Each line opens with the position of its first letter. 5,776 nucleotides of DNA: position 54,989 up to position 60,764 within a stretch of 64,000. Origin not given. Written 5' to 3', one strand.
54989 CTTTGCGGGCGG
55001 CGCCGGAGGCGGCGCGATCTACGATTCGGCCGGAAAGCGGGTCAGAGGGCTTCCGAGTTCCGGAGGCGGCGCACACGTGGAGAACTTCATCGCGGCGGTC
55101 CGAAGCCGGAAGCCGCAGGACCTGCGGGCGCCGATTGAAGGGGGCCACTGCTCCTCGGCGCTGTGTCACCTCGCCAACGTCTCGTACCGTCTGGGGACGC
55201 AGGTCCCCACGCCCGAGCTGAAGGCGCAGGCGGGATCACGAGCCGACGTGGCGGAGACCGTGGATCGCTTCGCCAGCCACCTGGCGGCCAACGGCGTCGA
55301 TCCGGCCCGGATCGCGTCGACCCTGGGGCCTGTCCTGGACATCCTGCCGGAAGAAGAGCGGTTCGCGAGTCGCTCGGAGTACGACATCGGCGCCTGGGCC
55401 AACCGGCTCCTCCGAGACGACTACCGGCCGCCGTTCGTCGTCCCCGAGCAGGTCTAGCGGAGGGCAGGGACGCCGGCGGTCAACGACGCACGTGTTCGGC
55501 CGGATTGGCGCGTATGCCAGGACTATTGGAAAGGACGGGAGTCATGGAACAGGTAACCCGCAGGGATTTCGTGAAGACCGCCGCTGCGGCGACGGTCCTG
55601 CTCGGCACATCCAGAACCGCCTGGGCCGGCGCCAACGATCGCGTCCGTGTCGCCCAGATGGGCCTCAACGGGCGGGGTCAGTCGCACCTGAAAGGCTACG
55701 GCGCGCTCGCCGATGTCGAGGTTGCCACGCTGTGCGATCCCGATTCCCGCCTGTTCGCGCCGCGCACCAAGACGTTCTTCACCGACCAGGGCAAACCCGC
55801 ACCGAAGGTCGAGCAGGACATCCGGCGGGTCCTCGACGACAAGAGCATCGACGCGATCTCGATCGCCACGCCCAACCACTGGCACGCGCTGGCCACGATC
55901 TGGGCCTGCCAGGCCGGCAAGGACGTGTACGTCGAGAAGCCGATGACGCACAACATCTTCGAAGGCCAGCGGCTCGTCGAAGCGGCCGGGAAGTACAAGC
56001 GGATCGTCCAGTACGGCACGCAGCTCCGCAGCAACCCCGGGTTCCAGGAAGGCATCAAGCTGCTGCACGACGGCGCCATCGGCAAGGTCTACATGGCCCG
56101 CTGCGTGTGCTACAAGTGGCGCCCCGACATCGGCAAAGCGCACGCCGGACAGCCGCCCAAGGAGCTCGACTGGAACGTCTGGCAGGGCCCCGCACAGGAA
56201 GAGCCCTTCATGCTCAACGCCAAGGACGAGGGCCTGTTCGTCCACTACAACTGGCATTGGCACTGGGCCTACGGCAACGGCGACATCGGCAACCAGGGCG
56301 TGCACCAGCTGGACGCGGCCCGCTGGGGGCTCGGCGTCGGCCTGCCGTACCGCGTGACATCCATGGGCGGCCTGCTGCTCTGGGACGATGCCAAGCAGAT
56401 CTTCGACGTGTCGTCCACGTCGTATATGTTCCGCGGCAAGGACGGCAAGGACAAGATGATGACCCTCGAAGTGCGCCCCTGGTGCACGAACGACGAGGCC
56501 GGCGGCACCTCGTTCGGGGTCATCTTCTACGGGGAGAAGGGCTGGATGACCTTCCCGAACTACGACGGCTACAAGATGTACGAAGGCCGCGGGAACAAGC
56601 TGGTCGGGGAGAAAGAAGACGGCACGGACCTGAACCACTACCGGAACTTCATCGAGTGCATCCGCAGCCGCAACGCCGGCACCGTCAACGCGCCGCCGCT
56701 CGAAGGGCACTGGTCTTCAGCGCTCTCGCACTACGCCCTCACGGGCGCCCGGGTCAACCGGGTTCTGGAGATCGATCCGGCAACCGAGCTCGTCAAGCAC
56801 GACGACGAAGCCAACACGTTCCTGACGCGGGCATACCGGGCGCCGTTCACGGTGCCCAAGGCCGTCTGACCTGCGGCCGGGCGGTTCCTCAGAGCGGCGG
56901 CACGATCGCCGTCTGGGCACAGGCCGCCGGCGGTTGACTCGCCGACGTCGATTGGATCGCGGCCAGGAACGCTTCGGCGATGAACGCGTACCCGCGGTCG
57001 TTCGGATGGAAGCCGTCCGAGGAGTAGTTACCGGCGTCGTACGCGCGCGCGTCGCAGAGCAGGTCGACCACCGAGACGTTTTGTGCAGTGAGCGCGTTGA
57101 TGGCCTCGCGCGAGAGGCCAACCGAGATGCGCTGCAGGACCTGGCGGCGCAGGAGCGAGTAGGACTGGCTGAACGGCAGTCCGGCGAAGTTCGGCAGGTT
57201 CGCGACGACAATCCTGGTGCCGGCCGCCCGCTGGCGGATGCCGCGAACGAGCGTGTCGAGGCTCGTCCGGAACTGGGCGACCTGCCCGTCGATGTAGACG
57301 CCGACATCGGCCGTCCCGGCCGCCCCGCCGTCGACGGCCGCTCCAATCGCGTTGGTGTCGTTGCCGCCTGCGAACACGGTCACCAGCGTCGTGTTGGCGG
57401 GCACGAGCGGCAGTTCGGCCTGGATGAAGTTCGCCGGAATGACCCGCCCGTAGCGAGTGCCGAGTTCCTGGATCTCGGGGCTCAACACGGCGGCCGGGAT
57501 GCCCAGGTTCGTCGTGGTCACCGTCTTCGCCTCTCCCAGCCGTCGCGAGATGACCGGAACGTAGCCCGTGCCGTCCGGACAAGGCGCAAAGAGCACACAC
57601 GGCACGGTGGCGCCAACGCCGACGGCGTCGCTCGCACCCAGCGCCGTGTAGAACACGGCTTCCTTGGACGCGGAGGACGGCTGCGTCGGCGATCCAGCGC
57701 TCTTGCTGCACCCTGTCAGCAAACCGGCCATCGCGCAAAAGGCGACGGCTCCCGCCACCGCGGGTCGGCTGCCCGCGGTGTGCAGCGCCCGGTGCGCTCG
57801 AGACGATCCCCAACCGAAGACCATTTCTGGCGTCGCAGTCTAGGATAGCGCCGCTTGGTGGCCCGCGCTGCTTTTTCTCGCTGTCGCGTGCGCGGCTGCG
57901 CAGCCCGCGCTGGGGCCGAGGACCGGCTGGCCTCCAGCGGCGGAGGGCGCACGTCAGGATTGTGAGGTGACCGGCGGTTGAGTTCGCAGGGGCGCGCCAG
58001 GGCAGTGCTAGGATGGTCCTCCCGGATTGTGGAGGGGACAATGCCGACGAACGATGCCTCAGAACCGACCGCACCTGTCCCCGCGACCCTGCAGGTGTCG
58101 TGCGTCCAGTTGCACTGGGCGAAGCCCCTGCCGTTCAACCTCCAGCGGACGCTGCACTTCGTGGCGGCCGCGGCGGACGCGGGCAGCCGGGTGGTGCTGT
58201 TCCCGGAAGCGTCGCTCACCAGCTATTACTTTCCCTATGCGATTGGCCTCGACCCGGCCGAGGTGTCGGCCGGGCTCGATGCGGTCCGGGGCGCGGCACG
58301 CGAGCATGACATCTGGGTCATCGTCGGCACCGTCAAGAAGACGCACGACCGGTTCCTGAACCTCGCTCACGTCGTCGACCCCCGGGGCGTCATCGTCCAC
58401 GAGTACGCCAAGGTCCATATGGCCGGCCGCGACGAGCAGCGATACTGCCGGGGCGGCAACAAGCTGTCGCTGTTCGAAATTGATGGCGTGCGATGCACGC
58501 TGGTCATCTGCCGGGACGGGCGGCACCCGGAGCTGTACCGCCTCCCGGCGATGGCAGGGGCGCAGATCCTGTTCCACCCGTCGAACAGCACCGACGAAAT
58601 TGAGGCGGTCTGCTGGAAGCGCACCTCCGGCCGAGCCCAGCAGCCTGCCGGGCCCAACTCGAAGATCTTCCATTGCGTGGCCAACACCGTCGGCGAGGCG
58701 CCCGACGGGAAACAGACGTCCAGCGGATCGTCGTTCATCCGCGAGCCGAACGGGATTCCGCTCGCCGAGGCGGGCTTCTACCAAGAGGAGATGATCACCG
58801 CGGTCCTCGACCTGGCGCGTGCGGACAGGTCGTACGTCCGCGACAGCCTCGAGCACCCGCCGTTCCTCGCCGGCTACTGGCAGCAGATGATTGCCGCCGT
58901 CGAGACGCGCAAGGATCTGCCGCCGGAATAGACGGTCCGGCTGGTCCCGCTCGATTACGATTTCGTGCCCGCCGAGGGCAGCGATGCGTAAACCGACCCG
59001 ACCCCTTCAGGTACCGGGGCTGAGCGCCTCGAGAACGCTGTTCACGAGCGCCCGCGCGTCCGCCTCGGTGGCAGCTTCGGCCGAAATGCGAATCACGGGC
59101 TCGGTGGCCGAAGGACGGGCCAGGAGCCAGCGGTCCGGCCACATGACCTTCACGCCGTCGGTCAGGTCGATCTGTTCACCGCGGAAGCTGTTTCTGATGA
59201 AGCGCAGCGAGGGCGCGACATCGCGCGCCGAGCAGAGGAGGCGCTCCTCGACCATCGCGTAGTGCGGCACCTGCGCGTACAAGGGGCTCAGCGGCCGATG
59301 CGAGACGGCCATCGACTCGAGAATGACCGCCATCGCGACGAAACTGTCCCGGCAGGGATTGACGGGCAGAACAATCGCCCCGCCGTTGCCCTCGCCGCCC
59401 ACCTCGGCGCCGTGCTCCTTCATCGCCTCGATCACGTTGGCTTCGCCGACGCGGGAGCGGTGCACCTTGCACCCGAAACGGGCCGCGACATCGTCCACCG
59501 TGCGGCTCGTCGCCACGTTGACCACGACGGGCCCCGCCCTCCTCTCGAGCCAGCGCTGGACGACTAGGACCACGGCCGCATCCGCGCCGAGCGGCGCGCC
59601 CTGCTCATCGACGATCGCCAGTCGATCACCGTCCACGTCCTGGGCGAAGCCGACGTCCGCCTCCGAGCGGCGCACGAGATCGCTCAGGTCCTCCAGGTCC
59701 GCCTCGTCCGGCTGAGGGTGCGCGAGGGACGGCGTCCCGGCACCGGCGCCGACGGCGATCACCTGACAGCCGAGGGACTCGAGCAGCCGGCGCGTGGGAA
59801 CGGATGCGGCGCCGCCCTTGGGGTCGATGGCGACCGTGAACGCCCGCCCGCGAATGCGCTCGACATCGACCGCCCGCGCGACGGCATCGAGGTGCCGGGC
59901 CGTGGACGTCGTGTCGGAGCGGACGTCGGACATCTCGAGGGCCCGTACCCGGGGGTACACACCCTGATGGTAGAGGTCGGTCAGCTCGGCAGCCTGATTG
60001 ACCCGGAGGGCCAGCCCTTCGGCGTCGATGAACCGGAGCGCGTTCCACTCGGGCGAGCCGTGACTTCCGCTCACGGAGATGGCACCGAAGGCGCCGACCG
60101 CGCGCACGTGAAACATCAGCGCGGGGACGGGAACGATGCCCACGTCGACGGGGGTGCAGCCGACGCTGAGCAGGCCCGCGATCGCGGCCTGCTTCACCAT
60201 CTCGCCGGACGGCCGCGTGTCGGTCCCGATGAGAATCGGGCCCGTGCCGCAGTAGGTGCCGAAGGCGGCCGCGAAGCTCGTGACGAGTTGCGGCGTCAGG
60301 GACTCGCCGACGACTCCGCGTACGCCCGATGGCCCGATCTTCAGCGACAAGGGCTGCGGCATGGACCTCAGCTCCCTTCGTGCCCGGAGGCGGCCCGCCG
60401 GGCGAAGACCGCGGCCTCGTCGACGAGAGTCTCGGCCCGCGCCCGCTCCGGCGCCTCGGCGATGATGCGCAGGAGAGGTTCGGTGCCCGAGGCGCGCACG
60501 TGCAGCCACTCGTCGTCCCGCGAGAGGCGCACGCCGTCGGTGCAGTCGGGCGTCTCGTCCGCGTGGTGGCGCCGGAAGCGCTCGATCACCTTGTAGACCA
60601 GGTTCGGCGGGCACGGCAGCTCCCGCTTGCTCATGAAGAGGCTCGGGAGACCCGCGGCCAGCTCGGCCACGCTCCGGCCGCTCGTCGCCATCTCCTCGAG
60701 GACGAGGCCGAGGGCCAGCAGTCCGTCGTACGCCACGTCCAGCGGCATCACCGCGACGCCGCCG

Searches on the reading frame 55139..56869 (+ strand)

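Call 34: search_protein_families(library=pfam, proteins=[window:55139-56869:+], max_evalue=0.001)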
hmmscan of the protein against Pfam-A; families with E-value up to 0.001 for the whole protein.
window:55139-56869:+ (576 aa): 3 families
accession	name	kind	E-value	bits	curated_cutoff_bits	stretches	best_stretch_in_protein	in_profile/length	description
PF01408.29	GFO_IDH_MocA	-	6.2e-15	56.4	24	1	170-293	2-119/120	Oxidoreductase family, NAD-binding Rossmann fold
PF19051.5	GFO_IDH_MocA_C2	-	1.5e-13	51.3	23.3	2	500-571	184-253/254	Oxidoreductase family, C-terminal alpha/beta domain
PF22725.1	GFO_IDH_MocA_C3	-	1.7e-08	34.9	27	1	369-469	32-122/124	GFO/IDH/MocA C-terminal domain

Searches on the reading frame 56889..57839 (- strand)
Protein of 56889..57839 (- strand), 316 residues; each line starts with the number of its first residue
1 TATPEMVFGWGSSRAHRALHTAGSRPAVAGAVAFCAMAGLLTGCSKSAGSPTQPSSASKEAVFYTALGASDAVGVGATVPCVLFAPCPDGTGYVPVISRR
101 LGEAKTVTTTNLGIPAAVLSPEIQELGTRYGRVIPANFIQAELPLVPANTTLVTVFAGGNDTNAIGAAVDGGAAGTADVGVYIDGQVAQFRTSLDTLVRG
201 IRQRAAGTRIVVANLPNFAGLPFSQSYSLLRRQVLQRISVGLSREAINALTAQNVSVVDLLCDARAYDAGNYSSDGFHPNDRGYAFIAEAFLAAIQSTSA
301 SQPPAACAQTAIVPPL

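Call 34: search_protein_families(library=pfam, proteins=[window:56889-57839:-], max_evalue=0.001)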
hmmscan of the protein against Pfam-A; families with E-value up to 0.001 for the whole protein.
window:56889-57839:- (316 aa): 2 families
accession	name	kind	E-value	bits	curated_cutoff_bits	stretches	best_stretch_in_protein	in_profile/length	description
PF13472.12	Lipase_GDSL_2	-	6.3e-15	56.6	32.9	1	67-285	2-177/178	GDSL-like Lipase/Acylhydrolase family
PF00657.28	Lipase_GDSL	-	6.3e-11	43.3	23.6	1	74-291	11-208/208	GDSL-like Lipase/Acylhydrolase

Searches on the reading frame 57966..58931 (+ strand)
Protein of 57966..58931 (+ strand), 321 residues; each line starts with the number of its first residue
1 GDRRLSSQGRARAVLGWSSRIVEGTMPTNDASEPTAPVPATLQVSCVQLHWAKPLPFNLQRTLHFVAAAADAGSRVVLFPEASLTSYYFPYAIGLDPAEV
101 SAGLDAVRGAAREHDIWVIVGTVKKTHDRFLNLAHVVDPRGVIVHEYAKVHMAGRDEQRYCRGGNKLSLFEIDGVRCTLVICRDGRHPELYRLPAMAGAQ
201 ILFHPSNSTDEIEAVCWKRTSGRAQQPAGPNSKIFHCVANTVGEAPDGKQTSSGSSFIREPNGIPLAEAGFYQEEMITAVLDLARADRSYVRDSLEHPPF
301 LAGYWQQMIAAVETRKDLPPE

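Call 34: search_protein_families(library=pfam, proteins=[window:57966-58931:+], max_evalue=0.001)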
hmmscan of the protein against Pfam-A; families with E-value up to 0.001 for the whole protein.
window:57966-58931:+ (321 aa): 1 family
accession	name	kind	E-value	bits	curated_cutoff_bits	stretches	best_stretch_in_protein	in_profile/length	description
PF00795.27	CN_hydrolase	-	9.2e-35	120.6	23.2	1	44-286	2-251/256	Carbon-nitrogen hydrolase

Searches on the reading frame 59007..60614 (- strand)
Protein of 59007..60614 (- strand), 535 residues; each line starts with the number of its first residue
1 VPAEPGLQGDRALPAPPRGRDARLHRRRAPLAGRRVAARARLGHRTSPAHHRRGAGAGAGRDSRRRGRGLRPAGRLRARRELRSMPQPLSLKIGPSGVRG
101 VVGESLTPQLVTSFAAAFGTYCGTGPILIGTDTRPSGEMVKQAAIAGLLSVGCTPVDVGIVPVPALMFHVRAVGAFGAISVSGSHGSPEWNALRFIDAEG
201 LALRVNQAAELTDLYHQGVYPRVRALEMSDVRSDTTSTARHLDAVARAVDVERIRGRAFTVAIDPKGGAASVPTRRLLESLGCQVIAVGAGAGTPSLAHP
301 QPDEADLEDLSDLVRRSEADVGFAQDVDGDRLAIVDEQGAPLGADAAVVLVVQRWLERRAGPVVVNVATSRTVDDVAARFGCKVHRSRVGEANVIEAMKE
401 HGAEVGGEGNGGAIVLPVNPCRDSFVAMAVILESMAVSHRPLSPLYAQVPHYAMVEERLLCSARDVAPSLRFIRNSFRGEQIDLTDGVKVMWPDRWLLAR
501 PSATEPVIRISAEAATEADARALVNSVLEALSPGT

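Call 48: search_protein_families(library=pfam, proteins=[window:59007-60614:-], max_evalue=0.001)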
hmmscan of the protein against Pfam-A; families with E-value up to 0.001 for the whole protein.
window:59007-60614:- (535 aa): 4 families
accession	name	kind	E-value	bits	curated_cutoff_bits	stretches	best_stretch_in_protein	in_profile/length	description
PF02878.22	PGM_PMM_I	-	9.7e-29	100.2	22.5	1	92-217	3-133/138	Phosphoglucomutase/phosphomannomutase, alpha/beta/alpha domain I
PF02880.22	PGM_PMM_III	-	2.2e-21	76.6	20.7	1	345-449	3-112/115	Phosphoglucomutase/phosphomannomutase, alpha/beta/alpha domain III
PF02879.22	PGM_PMM_II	-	1.1e-18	68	29.3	1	240-339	2-103/103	Phosphoglucomutase/phosphomannomutase, alpha/beta/alpha domain II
PF00408.26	PGM_PMM_IV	-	2e-06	28.2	23.1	1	485-529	23-67/68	Phosphoglucomutase/phosphomannomutase, C-terminal domain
